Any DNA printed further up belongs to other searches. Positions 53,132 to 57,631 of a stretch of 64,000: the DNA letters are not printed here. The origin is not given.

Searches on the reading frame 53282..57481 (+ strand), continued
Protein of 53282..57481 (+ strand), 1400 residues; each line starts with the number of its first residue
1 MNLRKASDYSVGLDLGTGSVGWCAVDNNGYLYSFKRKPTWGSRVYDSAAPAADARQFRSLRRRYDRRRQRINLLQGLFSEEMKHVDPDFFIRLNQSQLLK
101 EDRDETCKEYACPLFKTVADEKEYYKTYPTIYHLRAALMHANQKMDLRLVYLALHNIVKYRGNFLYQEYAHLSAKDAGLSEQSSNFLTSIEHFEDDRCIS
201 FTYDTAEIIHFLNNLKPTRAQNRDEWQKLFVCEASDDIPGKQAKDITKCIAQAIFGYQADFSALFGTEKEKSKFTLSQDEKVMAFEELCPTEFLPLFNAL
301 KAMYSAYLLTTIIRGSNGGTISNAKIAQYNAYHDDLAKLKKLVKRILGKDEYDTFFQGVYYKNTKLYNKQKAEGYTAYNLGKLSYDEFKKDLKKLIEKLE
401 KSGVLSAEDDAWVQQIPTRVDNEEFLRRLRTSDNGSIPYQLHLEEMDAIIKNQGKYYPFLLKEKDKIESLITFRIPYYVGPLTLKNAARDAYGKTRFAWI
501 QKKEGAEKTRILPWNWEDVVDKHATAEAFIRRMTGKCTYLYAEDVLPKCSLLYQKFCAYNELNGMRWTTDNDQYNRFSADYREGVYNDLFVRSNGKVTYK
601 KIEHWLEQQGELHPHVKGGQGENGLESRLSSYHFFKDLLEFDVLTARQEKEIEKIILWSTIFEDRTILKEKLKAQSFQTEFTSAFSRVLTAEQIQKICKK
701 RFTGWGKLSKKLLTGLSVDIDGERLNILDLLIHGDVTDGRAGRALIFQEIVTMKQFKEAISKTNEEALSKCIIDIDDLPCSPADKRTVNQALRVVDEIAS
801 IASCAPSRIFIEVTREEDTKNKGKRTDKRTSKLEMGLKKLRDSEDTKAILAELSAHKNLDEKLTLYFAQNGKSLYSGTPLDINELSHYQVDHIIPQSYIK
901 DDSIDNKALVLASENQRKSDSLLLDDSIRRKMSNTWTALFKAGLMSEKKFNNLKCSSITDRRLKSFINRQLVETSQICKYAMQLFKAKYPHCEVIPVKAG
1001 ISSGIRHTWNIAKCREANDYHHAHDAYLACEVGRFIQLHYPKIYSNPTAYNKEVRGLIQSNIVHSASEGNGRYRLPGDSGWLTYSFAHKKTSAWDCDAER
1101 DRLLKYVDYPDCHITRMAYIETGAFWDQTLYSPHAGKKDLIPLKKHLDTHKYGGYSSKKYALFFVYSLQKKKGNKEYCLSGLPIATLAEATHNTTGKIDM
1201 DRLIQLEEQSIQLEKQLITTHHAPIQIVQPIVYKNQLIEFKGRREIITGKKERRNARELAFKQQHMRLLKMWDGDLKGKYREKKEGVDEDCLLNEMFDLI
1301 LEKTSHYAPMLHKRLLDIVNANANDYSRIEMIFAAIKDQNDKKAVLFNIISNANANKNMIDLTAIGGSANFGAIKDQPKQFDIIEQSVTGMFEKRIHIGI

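Call 22: find_encoding_contigs(protein=P0020, flank=5000, max_places=2)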
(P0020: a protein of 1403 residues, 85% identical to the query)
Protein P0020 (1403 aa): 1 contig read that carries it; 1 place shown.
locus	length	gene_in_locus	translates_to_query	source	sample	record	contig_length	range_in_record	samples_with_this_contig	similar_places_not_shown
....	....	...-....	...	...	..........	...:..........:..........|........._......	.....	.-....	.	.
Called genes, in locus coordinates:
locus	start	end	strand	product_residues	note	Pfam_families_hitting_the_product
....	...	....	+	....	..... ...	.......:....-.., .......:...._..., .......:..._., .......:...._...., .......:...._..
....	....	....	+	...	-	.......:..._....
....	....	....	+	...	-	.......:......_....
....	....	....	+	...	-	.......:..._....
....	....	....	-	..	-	-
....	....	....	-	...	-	-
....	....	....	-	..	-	-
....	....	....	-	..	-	-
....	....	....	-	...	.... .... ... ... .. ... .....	-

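Call 25: find_encoding_contigs(protein=P0027, flank=5000, max_places=1)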
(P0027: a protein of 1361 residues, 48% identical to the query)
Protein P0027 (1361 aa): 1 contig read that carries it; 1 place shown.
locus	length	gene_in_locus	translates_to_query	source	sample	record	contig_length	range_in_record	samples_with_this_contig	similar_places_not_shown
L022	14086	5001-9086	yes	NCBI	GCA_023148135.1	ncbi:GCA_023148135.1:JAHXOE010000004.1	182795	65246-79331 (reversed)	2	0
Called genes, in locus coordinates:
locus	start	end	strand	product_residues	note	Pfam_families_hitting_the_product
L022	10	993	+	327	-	PF16902:FokI_D3 (weak), PF13280:WYL, PF25583:WCX (weak)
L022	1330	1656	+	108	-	-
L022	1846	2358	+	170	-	PF18019:Cas3_HD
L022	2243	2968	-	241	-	PF06810:Phage_scaffold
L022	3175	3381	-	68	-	-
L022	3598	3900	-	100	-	-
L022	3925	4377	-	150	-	-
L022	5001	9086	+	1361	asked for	PF16593:Cas9-BH, PF16592:Cas9_REC, PF13395:HNH_4, PF22702:Cas9_RuvC, PF16595:Cas9_PI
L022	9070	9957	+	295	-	PF01867:Cas_Cas1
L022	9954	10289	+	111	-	PF09827:CRISPR_Cas2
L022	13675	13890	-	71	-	-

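Call 26: find_encoding_contigs(protein=P0042, flank=5000, max_places=1)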
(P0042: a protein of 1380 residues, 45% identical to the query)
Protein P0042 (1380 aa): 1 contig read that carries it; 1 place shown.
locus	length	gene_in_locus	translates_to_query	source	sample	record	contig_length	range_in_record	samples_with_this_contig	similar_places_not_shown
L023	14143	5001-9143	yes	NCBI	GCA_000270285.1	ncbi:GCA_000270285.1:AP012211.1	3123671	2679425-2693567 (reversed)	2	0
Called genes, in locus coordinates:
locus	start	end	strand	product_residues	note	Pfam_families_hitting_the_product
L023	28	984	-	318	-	PF01869:BcrAD_BadFG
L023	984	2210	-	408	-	PF06050:HGD-D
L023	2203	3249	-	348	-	PF09989:DUF2229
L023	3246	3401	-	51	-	-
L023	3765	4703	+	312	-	PF18475:PIN7, PF04994:TfoX_C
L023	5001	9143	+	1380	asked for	PF16593:Cas9-BH, PF16592:Cas9_REC, PF13395:HNH_4, PF22702:Cas9_RuvC, PF16595:Cas9_PI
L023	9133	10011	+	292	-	PF01867:Cas_Cas1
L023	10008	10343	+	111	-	PF09827:CRISPR_Cas2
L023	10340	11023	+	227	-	PF09711:Cas_Csn2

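Call 27: find_encoding_contigs(protein=P0110, flank=5000, max_places=1)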
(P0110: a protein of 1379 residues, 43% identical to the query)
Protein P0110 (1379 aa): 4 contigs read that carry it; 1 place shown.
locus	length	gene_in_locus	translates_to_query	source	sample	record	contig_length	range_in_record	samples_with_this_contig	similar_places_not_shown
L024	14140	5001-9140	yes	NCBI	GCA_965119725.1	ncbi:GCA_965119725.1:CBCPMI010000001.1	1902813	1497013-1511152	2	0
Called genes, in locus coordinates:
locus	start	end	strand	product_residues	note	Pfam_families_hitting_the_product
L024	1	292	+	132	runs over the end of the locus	PF12158:DUF3592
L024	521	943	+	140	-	PF08837:DUF1810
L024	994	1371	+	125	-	-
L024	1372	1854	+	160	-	PF01850:PIN (weak), PF13470:PIN_3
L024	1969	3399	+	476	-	PF01235:Na_Ala_symp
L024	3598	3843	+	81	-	-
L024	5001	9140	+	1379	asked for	PF16593:Cas9-BH, PF16592:Cas9_REC, PF13395:HNH_4, PF22702:Cas9_RuvC, PF16595:Cas9_PI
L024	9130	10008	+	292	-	PF01867:Cas_Cas1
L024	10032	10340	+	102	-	PF09827:CRISPR_Cas2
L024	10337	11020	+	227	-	PF09711:Cas_Csn2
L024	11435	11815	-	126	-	-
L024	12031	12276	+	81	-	-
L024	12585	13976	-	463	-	PF02127:Peptidase_M18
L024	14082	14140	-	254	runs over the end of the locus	PF15396:FAM60A (weak)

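Call 28: find_encoding_contigs(protein=P0061, flank=5000, max_places=1)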
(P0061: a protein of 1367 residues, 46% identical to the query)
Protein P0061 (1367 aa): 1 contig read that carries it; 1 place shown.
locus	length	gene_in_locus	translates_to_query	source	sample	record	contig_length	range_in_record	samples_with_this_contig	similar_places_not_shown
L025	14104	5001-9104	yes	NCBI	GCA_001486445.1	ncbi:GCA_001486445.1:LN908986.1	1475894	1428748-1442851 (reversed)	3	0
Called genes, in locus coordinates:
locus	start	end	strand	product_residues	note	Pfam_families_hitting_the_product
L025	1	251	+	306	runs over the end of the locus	PF01547:SBP_bac_1, PF13531:SBP_bac_11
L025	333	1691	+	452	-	PF00528:BPD_transp_1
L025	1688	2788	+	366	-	PF00005:ABC_tran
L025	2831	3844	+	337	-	PF04055:Radical_SAM, PF06463:Mob_synth_C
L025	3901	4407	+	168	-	PF01967:MoaC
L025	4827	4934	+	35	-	-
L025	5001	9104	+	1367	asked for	PF16593:Cas9-BH, PF16592:Cas9_REC, PF13395:HNH_4, PF22702:Cas9_RuvC, PF16595:Cas9_PI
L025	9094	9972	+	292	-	PF01867:Cas_Cas1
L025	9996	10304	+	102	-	PF09827:CRISPR_Cas2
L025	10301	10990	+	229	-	PF09711:Cas_Csn2 (weak)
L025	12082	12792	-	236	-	-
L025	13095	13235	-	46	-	-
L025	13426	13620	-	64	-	-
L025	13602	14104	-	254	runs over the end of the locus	-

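Call 33: list_cluster_members(proteins=[window:53282-57481:+, window:27704-30040:+, window:22461-23963:+, window:58681-59361:+])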
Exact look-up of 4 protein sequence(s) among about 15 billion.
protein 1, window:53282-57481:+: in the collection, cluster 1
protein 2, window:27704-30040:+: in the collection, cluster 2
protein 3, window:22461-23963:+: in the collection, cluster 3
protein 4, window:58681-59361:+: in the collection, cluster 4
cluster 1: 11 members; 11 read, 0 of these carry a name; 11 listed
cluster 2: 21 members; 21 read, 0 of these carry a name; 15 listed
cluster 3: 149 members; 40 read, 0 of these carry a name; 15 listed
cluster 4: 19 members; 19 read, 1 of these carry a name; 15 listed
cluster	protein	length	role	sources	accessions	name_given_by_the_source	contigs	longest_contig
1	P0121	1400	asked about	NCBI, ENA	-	-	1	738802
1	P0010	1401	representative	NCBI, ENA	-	-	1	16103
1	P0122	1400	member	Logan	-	-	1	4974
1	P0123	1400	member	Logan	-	-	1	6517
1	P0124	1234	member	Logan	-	-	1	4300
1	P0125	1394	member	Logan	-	-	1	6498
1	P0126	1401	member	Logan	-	-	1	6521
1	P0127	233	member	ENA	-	-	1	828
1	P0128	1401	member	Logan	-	-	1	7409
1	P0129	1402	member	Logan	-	-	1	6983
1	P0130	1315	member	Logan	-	-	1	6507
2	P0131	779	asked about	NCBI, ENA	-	-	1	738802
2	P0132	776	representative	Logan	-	-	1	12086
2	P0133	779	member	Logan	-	-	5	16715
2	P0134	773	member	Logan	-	-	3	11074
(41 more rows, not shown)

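Call 35: find_related_loci(query=A1, collection=metagenome_contigs, flank=8000)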
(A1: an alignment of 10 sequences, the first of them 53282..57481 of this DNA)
Query A1 (1400 aa) in metagenome_contigs; peptide patterns used: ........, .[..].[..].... (x = any residue, [..] = any of these).
600 stretches matched a pattern (row limit reached: there are more); 577 encode a relative of the query (tblastn E <= 1e-3); the best 80 are kept; 80 distinct loci.
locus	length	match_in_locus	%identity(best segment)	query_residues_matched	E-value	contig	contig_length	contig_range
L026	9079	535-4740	85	1-1400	0e+0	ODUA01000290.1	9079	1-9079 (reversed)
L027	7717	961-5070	45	1-1398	0e+0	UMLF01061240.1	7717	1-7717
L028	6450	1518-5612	46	2-1395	0e+0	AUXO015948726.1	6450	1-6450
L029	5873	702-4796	44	1-1400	0e+0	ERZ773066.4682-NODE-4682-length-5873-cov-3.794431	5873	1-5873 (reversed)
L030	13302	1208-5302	44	1-1400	0e+0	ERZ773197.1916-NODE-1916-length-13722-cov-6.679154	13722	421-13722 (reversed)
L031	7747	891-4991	44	1-1400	0e+0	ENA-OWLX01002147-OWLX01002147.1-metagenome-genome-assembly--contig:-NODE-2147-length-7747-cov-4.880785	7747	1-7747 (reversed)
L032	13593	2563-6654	44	1-1400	0e+0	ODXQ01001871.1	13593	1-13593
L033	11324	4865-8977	43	1-1400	0e+0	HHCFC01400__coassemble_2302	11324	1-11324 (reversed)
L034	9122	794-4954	45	1-1400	0e+0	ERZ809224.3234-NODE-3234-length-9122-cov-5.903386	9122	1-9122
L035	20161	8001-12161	44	1-1400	0e+0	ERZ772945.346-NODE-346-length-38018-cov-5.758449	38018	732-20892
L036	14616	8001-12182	44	2-1400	0e+0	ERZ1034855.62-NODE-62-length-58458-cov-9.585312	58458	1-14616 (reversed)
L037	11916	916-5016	43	1-1400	0e+0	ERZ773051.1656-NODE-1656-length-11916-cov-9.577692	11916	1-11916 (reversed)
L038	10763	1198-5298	43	1-1400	0e+0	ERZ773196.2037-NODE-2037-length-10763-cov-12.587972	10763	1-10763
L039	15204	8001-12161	44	1-1400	0e+0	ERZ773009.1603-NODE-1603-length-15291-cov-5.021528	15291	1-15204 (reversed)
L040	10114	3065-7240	43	1-1400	0e+0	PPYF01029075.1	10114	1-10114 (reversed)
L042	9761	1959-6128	44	1-1400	0e+0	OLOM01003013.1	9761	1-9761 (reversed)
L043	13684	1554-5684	44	1-1400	0e+0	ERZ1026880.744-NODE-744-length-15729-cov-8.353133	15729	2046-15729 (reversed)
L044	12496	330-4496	43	1-1400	0e+0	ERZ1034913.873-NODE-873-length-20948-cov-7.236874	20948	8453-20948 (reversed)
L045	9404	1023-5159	43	1-1400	0e+0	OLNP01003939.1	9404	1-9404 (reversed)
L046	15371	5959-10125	42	1-1400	0e+0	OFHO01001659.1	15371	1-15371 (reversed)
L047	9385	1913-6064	43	1-1400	0e+0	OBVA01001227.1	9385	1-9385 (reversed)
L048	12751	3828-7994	42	1-1400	0e+0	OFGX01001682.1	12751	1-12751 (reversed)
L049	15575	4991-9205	43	1-1400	0e+0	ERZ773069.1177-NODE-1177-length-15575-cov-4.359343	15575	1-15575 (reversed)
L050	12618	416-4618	42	1-1400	0e+0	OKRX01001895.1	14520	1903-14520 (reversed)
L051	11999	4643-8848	43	1-1400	0e+0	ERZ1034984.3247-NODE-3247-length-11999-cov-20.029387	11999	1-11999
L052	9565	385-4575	42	1-1400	0e+0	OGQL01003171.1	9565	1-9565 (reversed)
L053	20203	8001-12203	42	1-1400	0e+0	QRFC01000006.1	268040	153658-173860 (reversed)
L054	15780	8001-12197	42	1-1400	0e+0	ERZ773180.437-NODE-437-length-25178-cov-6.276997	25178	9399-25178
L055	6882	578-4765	42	1-1400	0e+0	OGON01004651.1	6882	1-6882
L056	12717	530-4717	42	1-1400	0e+0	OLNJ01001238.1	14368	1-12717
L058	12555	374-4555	43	2-1400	0e+0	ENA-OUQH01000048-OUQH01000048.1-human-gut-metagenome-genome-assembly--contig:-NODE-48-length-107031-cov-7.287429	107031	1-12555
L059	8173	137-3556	43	247-1400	0e+0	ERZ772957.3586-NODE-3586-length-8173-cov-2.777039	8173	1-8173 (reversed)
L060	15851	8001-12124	45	1-1400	0e+0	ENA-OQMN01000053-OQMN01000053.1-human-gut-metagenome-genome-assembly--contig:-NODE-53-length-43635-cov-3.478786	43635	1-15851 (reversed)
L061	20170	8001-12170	43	1-1400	0e+0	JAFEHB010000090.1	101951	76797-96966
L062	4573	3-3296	42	287-1400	0e+0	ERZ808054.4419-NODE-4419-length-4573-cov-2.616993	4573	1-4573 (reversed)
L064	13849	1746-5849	43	1-1400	0e+0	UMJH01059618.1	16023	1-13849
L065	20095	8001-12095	44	1-1400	0e+0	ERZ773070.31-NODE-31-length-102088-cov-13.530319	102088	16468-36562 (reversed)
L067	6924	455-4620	47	1-1400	0e+0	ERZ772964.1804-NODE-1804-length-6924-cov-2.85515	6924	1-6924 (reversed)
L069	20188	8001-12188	42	1-1400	0e+0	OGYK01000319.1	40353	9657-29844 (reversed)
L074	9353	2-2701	41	502-1400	0e+0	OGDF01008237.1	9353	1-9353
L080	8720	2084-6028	34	5-1400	0e+0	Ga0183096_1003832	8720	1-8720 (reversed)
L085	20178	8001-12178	42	2-1400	0e+0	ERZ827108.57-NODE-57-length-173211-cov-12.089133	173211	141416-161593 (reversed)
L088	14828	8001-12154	41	1-1400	0e+0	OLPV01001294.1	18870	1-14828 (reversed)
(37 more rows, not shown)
